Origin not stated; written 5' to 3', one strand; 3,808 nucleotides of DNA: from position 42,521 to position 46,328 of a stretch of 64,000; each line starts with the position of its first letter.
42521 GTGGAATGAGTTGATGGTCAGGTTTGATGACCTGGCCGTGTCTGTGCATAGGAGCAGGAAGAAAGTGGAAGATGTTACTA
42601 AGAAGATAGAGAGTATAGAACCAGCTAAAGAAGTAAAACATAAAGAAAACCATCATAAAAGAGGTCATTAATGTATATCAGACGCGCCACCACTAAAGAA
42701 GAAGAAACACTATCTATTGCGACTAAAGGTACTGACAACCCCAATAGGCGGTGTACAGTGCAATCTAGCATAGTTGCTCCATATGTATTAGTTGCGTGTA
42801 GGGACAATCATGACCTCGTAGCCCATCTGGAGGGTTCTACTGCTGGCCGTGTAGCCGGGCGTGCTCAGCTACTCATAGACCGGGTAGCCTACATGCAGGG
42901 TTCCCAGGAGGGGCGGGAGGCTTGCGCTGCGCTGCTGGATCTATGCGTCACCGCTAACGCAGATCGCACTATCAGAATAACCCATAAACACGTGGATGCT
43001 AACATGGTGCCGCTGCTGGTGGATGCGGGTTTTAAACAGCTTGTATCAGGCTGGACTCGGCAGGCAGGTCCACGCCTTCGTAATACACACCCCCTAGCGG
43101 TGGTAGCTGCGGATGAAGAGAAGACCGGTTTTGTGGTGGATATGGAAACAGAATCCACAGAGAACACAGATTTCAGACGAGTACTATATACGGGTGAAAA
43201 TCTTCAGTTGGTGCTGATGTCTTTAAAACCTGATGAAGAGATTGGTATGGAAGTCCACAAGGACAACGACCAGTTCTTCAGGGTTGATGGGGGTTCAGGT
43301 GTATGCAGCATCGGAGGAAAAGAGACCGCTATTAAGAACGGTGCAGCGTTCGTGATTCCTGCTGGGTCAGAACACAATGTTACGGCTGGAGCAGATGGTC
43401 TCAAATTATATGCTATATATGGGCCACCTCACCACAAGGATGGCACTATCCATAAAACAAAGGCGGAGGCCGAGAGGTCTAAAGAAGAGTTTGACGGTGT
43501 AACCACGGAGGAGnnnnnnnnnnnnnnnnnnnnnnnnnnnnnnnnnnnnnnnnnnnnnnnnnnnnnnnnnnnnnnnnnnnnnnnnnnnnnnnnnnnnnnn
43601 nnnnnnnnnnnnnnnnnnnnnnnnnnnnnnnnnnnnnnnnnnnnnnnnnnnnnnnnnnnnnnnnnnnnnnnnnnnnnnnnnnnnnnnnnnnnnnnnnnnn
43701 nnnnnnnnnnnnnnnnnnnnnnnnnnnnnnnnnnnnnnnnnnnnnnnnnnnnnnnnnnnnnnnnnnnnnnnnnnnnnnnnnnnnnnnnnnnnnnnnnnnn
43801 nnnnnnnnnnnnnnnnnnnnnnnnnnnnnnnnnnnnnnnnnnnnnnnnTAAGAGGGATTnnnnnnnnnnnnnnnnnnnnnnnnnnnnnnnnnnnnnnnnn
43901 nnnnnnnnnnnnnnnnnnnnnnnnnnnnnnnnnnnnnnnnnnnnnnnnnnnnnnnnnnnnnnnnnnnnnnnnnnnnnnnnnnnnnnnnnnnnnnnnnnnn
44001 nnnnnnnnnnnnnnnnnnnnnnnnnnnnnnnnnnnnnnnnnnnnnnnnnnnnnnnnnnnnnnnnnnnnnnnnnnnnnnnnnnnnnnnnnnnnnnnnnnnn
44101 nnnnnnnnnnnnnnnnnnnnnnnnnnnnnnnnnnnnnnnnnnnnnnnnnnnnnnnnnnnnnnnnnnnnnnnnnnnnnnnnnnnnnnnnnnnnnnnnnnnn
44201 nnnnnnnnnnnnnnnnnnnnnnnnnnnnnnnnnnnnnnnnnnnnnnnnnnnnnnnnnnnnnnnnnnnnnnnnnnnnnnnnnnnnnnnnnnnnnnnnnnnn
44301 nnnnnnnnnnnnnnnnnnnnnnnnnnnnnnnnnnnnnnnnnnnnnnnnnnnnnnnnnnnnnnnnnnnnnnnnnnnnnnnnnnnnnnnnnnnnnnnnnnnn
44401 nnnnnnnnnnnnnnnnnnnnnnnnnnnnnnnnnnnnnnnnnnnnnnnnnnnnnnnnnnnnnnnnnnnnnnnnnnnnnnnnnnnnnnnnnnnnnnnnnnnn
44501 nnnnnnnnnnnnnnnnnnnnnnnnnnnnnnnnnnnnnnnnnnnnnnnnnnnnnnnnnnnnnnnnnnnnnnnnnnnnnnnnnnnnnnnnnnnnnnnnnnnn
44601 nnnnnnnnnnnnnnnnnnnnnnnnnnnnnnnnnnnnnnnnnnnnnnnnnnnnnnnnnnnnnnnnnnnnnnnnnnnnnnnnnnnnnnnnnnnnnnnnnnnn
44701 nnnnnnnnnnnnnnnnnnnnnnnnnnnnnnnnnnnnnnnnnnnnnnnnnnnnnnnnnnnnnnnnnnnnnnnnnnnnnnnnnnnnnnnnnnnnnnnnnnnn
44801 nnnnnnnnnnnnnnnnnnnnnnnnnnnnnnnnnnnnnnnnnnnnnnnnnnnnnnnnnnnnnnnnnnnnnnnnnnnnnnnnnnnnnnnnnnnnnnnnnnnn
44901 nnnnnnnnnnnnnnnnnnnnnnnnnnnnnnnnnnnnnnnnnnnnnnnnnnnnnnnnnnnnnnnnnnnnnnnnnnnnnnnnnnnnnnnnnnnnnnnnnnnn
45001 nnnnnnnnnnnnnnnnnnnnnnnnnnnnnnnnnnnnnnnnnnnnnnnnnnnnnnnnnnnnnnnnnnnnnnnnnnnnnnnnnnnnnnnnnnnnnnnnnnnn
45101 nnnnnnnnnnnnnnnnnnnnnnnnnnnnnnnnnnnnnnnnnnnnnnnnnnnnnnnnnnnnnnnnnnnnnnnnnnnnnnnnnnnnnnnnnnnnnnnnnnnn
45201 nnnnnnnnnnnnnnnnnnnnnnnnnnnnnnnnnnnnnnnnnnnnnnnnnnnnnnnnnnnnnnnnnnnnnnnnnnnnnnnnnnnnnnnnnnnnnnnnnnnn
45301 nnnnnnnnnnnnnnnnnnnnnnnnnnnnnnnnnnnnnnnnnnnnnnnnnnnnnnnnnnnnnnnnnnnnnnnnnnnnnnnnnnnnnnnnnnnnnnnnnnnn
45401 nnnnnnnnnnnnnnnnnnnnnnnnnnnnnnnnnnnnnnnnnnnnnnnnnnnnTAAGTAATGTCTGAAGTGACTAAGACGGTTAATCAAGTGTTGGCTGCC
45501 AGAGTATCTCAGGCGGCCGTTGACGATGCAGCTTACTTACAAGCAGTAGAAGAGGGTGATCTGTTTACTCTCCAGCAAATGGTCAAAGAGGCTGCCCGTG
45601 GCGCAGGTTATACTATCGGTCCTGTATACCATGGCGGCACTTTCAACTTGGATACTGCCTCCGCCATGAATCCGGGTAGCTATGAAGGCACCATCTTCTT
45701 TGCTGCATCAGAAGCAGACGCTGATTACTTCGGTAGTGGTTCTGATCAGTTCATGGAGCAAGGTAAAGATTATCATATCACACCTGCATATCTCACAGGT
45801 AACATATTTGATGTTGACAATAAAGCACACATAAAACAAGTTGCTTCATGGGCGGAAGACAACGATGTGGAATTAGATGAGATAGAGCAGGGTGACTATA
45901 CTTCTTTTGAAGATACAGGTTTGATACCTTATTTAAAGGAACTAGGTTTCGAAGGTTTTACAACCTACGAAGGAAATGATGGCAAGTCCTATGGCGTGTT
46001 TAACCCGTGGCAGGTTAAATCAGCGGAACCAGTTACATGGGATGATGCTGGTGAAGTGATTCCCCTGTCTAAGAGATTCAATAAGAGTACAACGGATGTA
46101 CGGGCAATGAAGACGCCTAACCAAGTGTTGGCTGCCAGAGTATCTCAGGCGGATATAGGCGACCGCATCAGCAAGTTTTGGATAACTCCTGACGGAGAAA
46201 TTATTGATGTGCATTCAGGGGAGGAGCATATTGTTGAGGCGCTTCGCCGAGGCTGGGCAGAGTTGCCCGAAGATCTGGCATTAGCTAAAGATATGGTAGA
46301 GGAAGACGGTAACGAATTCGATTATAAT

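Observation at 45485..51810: Recurring inter-module linker peptide; two copies are a perfect 31-nt direct DNA repeat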

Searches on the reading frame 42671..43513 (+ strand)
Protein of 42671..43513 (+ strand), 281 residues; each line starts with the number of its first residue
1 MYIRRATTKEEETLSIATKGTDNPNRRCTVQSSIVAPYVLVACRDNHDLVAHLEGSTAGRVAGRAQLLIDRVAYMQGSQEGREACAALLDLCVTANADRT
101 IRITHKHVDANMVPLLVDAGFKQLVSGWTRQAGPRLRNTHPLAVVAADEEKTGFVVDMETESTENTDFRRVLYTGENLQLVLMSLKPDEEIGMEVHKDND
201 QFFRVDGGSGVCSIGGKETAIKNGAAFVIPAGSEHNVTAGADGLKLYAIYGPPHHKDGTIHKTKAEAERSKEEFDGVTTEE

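Call 6: search_protein_families(library=phrogs, proteins=[window:42671-43513:+], max_evalue=0.001)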
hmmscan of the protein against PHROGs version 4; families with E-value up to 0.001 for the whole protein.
window:42671-43513:+ (281 aa): 1 family
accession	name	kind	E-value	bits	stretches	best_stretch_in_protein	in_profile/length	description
phrog_13536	-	unknown function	3.6e-28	99.8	1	144-268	50-181/189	-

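Call 9: search_protein_families(library=pfam, proteins=[window:42671-43513:+], max_evalue=0.01)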
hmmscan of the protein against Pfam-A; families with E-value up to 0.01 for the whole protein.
window:42671-43513:+ (281 aa): 2 families
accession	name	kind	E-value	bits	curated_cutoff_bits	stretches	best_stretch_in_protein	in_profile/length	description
PF07883.17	Cupin_2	-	1.3e-09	38.1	27.2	1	182-240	2-60/70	Cupin domain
PF02311.25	AraC_binding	-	0.001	19.2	21.1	1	205-253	29-78/135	AraC-like ligand binding domain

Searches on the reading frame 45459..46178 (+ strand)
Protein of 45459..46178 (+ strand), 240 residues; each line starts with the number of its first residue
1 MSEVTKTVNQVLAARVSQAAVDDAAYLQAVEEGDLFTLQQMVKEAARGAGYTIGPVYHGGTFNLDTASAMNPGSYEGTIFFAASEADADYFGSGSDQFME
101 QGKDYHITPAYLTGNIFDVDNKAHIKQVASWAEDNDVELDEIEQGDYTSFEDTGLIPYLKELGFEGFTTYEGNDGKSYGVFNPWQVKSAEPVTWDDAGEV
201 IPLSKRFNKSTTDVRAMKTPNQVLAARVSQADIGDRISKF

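Call 83: predict_structure(alignment_id=A3)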
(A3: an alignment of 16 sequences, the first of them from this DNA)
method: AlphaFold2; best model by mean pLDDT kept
length: 240 residues; sequences in the alignment: 16
mean_pLDDT: 79.8   pTM: 0.75
mean pLDDT of the five models: 79.8, 79.8, 78.2, 77.3, 76.2
residues with pLDDT >= 90: 120; 70-90: 50; 50-70: 35; < 50: 35
segments of 3 or more residues with pLDDT < 50: 64-73, 217-240
pLDDT, mean of each block of 10 residues (from residue 1): 58 73 95 95 95 91 49 67 91 62 76 96 98 96 91 93 96 84 90 88 89 58 41 44
secondary structure, 60 per line:
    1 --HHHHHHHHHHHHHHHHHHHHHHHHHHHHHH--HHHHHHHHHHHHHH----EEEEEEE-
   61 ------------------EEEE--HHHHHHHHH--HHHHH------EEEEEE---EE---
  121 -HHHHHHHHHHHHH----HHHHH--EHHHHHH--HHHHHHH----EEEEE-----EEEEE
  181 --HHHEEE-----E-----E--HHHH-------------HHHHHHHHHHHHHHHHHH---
elements in order: H3-32 H35-48 E53-59 E79-82 H85-93 H96-100 E107-112 H122-134 H139-143 H147-152 H155-161 E166-170 E176-180 E186-188 H203-206 H220-237
